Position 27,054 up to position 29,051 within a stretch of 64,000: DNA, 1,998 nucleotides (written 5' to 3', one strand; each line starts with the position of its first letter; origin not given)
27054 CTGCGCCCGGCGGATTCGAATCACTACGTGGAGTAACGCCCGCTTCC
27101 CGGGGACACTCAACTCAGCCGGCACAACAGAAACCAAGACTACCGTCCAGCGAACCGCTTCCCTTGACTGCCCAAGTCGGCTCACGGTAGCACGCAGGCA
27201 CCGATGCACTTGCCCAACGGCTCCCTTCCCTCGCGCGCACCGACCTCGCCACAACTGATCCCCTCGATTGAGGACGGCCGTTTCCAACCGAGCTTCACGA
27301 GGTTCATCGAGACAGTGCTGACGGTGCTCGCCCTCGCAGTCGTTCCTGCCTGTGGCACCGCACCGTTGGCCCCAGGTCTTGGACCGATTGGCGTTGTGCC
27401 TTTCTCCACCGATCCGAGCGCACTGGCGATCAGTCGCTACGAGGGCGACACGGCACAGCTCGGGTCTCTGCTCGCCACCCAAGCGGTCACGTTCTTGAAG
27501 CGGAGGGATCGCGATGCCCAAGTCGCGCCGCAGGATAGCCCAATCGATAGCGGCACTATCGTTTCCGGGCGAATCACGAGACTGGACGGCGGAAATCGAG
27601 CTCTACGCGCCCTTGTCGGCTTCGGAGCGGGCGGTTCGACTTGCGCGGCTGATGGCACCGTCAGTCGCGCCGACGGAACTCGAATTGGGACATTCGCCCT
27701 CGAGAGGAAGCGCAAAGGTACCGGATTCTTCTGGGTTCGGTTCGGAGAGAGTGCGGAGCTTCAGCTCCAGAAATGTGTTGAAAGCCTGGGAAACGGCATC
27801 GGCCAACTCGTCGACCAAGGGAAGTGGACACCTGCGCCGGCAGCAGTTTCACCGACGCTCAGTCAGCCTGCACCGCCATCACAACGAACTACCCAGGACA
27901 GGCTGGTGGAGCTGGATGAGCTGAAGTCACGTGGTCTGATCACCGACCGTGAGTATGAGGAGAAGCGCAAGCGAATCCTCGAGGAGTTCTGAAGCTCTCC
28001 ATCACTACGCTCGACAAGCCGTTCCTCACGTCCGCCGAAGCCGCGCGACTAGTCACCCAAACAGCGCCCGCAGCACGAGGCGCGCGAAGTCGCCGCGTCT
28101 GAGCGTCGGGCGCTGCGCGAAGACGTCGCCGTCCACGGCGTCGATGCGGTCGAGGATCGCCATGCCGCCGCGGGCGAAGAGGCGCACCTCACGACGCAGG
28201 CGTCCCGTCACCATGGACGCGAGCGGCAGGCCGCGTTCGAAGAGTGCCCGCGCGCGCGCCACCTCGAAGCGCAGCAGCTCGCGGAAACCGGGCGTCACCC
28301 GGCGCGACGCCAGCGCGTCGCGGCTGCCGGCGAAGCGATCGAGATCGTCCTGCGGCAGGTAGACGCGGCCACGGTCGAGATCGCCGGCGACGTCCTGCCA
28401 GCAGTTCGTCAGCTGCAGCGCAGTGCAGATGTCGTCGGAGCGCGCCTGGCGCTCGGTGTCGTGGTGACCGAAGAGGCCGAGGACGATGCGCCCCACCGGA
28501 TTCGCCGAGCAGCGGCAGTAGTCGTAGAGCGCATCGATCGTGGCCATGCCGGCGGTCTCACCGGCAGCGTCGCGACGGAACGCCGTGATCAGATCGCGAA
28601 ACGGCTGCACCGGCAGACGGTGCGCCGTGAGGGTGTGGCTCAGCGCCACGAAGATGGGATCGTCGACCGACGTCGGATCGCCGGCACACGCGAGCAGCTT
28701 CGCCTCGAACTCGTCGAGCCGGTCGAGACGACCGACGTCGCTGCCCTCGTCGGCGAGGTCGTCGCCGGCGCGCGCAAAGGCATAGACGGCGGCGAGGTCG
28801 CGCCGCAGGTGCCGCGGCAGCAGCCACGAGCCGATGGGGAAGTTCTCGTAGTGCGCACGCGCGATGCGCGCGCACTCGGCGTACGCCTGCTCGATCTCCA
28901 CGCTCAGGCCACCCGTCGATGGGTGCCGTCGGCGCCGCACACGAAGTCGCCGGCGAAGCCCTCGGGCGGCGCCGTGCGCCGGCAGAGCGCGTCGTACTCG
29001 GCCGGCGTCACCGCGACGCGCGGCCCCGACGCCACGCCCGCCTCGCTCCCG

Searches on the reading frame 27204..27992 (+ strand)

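Call 58: search_protein_families(library=pfam, proteins=[window:27204-27992:+], max_evalue=1)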
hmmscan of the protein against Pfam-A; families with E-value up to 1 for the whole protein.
window:27204-27992:+ (262 aa): 5 families
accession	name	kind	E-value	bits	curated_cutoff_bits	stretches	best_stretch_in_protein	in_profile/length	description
PF14366.11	DUF4410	-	1.6e-10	41.5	26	1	84-165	29-111/120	Domain of unknown function (DUF4410)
PF09851.14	SHOCT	-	1.7e-06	28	27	1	232-259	1-28/28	Short C-terminal domain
PF06464.16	DMAP_binding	-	0.00035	21.8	27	1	231-262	10-41/111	DMAP1-binding Domain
PF06613.17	KorB_C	-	0.23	11.8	25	1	158-189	15-49/59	KorB C-terminal beta-barrel domain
PF05120.17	GvpG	-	0.52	11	30.6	1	230-261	33-64/67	Gas vesicle protein G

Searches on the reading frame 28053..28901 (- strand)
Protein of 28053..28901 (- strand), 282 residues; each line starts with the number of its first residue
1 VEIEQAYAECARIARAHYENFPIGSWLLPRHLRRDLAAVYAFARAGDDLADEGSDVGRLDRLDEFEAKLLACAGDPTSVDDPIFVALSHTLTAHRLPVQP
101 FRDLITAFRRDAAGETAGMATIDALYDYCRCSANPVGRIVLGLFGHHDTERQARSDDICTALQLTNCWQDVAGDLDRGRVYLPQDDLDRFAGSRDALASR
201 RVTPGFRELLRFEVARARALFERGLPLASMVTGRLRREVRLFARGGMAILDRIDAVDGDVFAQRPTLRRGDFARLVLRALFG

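Call 4: search_protein_families(library=ncbifam, proteins=[window:28053-28901:-], max_evalue=0.001)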
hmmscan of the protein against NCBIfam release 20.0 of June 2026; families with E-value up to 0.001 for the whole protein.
window:28053-28901:- (282 aa): 5 families
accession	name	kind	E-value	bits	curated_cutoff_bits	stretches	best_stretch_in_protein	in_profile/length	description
TIGR03464.1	HpnC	equivalog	2.2e-93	312.6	250.45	1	14-280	2-266/267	squalene synthase HpnC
TIGR03465.1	HpnD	equivalog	6.3e-47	159.8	278.6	1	15-280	3-265/267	presqualene diphosphate synthase HpnD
NF045686.1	PhytoSynCyanob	equivalog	3e-33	115.2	550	1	3-266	17-290/310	15-cis-phytoene synthase CrtB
NF045921.1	PhytnSynCrtBRhod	equivalog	4.2e-20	72.4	500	1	5-224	5-220/307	15-cis-phytoene synthase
NF042419.1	Phyto_syn_CrtB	equivalog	8.7e-13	48.5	480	1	20-202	17-205/306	15-cis-phytoene synthase CrtB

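Call 5: search_protein_families(library=pfam, proteins=[window:28053-28901:-], max_evalue=0.01)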
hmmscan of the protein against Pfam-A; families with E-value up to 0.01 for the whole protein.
window:28053-28901:- (282 aa): 1 family
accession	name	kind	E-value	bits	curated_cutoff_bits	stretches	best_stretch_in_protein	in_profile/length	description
PF00494.24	SQS_PSY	-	1.5e-65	222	26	1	15-269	2-261/263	Squalene/phytoene synthase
